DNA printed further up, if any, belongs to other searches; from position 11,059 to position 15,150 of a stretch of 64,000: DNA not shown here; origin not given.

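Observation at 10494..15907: Type VI secretion genes tssL-tssM-tssA wedged into the bamA/skp envelope locus of a reduced AT-rich genome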

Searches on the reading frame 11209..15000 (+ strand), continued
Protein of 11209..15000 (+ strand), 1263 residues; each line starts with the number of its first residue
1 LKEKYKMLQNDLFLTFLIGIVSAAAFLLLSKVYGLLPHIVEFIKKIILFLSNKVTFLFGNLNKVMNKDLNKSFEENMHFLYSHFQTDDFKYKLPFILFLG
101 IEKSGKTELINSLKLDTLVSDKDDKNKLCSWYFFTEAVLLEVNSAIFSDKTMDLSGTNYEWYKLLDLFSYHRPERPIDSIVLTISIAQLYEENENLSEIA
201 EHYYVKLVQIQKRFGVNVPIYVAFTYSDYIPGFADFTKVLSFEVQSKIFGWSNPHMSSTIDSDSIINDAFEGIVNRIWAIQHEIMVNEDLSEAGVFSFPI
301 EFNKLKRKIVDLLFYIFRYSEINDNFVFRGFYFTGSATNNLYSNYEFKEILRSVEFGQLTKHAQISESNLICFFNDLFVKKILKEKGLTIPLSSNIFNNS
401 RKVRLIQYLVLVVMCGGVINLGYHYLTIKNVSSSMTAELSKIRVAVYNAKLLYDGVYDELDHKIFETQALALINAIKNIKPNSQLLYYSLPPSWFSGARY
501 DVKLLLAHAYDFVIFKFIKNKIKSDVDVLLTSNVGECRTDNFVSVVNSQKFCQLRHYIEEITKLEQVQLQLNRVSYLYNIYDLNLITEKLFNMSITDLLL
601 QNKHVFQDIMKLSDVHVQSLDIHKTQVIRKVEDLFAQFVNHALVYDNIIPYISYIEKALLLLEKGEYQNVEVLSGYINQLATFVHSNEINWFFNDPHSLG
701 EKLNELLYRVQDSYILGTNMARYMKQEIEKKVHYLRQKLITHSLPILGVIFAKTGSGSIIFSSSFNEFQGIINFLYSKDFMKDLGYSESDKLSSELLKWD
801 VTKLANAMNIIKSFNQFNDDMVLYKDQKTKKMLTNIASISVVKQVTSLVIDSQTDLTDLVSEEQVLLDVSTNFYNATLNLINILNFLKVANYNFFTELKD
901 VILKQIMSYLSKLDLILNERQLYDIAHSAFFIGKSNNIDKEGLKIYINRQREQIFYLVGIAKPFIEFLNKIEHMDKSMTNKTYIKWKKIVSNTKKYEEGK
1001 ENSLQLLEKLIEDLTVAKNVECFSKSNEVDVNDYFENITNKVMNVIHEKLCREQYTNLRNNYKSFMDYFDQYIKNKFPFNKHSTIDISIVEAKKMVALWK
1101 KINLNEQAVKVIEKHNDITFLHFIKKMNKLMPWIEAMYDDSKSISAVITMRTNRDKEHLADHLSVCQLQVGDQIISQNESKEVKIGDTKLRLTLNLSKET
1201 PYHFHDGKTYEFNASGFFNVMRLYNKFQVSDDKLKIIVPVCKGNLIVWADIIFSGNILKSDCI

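Call 24: search_protein_families(library=pfam, proteins=[L001:14857-16467:+, L001:17218-17928:-, L001:17988-19505:+, L001:19674-20654:+, L001:20863-21255:-, L001:21403-22113:-, L001:22136-22942:+, L001:760-2217:+, L001:2448-2828:-], max_evalue=0.001)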
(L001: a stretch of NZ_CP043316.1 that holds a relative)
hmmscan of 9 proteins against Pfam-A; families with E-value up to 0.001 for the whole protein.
L001:14857-16467:+ (536 aa): 0 families

L001:17218-17928:- (236 aa): 1 family
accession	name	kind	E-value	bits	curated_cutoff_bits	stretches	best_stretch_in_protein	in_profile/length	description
PF00575.29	S1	-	1.6e-11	44.9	22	2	135-207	5-74/74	S1 RNA binding domain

L001:17988-19505:+ (505 aa): 1 family
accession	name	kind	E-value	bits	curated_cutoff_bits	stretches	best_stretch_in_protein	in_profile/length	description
PF03219.20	TLC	-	6.3e-147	490.8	21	1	14-495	8-491/491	TLC ATP/ADP transporter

L001:19674-20654:+ (326 aa): 2 families
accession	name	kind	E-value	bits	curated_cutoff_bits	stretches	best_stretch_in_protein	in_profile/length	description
PF02774.23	Semialdhyde_dhC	-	7.8e-26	91.8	26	1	142-308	7-183/184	Semialdehyde dehydrogenase, dimerisation domain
PF01118.30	Semialdhyde_dh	-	9.3e-25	87.8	26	1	3-114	1-120/121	Semialdehyde dehydrogenase, NAD binding domain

L001:20863-21255:- (130 aa): 2 families
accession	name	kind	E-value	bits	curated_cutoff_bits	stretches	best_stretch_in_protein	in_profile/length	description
PF00903.31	Glyoxalase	-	3.4e-11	44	20.6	1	10-115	7-119/121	Glyoxalase/Bleomycin resistance protein/Dioxygenase superfamily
PF12681.13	Glyoxalase_2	-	9.1e-10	38.9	30.1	1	7-116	3-112/118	Glyoxalase-like domain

L001:21403-22113:- (236 aa): 2 families
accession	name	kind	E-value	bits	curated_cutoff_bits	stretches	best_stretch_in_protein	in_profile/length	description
PF01113.26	DapB_N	-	5.8e-21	75.3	25.6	1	3-113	1-123/124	Dihydrodipicolinate reductase, N-terminus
PF05173.19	DapB_C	-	2.6e-20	73.1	27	1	123-225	7-120/121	Dihydrodipicolinate reductase, C-terminus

L001:22136-22942:+ (268 aa): 1 family
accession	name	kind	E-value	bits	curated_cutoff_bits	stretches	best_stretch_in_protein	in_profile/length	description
PF02673.24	BacA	-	2.6e-21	76.9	33.4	1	26-252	6-256/257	Bacitracin resistance protein BacA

L001:760-2217:+ (485 aa): 0 families

L001:2448-2828:- (126 aa): 2 families
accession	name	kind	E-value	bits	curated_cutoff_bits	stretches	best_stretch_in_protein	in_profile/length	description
PF00903.31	Glyoxalase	-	1.4e-13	51.7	20.6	1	17-122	7-120/121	Glyoxalase/Bleomycin resistance protein/Dioxygenase superfamily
PF12681.13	Glyoxalase_2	-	1.5e-11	44.7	30.1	1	15-124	4-114/118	Glyoxalase-like domain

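Call 30: search_protein_families(library=pfam, proteins=[L022:6809-7318:+, L022:7383-8720:+, L022:9695-13933:+, L022:13970-15127:+, L022:15268-15828:+, L022:15915-17402:+, L022:17544-17960:+, L022:18085-18567:+, L022:18551-20362:+, L022:20317-21429:+], max_evalue=0.001)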
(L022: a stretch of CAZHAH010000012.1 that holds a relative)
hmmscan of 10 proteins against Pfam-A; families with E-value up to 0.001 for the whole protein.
L022:6809-7318:+ (169 aa): 0 families

L022:7383-8720:+ (445 aa): 1 family
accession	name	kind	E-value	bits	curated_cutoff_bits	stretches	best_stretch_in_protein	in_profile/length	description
PF05936.17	T6SS_VasE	-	1.1e-40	140.2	23.4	1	23-385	1-372/429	Bacterial Type VI secretion, VC_A0110, EvfL, ImpJ, VasE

L022:9695-13933:+ (1412 aa): 1 family
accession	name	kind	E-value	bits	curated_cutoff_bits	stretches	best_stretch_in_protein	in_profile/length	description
PF14331.11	IcmF-related_N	-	2.2e-53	181.7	25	1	192-430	2-255/259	IcmF-related N-terminal domain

L022:13970-15127:+ (385 aa): 1 family
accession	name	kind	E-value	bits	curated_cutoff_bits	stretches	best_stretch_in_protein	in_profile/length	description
PF06812.17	ImpA_N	-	1.9e-38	131.6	26.9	1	38-159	1-118/119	ImpA, N-terminal, type VI secretion system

L022:15268-15828:+ (186 aa): 1 family
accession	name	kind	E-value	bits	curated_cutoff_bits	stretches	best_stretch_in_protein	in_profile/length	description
PF05591.17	T6SS_VipA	-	6.9e-55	185.5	24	1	10-159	2-151/155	Type VI secretion system, VipA, VC_A0107 or Hcp2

L022:15915-17402:+ (495 aa): 2 families
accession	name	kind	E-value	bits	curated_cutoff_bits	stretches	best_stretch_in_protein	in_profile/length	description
PF05943.17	VipB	-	2.7e-137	457.3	27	1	69-369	2-301/301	EvpB/VC_A0108, tail sheath N-terminal domain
PF18945.5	VipB_2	-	1e-45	155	27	1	378-489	1-112/112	EvpB/VC_A0108, tail sheath gpW/gp25-like domain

L022:17544-17960:+ (138 aa): 1 family
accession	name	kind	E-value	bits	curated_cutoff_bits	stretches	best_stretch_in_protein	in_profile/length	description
PF05638.18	T6SS_HCP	-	3.9e-33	114.9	23.5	1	6-116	1-111/129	Type VI secretion system effector, Hcp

L022:18085-18567:+ (160 aa): 1 family
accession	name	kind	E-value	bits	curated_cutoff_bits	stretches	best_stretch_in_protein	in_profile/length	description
PF04965.19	GPW_gp25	-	8.1e-17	61.2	27.2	1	39-133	2-92/96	Baseplate wedge protein gp25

L022:18551-20362:+ (603 aa): 1 family
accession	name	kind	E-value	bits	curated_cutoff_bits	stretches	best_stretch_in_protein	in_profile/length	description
PF05947.17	T6SS_TssF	-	3.2e-203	677.1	25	1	6-600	2-608/608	Type VI secretion system, TssF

L022:20317-21429:+ (370 aa): 1 family
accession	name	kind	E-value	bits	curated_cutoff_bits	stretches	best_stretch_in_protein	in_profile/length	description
PF06996.16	T6SS_TssG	-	2.9e-97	326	24.6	1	24-330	3-304/304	Type VI secretion, TssG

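Call 41: search_solved_structures(query=A1, max_evalue=1)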
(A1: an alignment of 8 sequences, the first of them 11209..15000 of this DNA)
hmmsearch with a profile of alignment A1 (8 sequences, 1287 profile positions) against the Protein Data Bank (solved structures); distinct sequences matched with E-value up to 1: 2.
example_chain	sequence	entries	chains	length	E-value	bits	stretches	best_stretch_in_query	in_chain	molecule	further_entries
6dfu_A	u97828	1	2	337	0.46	11.2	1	754-867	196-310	Tryptophan--tRNA ligase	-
3cnl_A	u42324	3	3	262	0.61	10.8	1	90-142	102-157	Putative uncharacterized protein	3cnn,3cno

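Call 46: find_homologous_proteins(query=A4, max_evalue=1e-10)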
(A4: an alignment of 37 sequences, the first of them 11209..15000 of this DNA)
Query A4 (37 sequences) (1263 aa, profile of the alignment): 21 proteins with E <= 1e-10 among 8000 candidates.
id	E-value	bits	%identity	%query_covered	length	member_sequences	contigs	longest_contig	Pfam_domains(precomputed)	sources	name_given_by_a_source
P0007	0.0e+0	1546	23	83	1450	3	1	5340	PF14331.12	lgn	-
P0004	0.0e+0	1277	37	99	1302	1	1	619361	PF14331.12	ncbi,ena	-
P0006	0.0e+0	1255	36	99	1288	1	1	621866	PF14331.12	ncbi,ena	-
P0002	0.0e+0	1224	40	98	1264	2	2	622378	PF14331.12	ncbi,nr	ncbi:type VI secretion protein IcmF/TssM N-terminal domain-containing protein [Candidatus Cytomitoba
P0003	0.0e+0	1210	38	99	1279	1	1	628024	PF14331.12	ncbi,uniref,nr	ncbi:hypothetical protein FZC35_02530 [Candidatus Cytomitobacter indipagum]|uniref:Type VI secretion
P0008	0.0e+0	1145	20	90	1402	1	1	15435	PF14331.12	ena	-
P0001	0.0e+0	1092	100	100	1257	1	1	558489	PF14331.12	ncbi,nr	ncbi:MAG: hypothetical protein H6845_01085 [Alphaproteobacteria bacterium]|nr:MAG: hypothetical prot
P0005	0.0e+0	1076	35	99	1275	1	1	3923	PF14331.12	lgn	-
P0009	3.4e-298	1011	24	40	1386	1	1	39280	PF14331.12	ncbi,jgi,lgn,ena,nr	ncbi:MAG TPA: type VI secretion system protein [Candidatus Saccharimonadales bacterium]|jgi:type VI 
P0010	2.3e-295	1001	29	28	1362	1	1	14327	PF14331.12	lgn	-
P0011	8.4e-134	466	25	32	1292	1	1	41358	PF14331.12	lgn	-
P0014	3.6e-77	278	24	27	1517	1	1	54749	PF14331.12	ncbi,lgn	-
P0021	1.4e-76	276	26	25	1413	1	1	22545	PF14331.12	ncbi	-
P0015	4.4e-63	232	27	20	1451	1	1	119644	PF06744.19,PF06761.18,PF14331.12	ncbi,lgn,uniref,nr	ncbi:type VI secretion system membrane subunit TssM [Hydromonas duriensis]|uniref:Type VI secretion 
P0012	5.8e-58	215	22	28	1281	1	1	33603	PF06744.19,PF21070.3,PF06761.18,PF14331.12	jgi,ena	jgi:type VI secretion system protein ImpL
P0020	4.3e-26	109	23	19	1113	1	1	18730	PF06761.18,PF14331.12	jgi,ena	-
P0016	7.4e-20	88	25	21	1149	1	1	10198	PF06744.19,PF21070.3,PF06761.18,PF14331.12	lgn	-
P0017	7.3e-19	85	25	21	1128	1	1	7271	PF06744.19,PF06761.18,PF14331.12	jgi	jgi:type VI secretion system protein ImpL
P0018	1.6e-17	81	22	19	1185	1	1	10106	PF06744.19,PF21070.3,PF06761.18,PF14331.12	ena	-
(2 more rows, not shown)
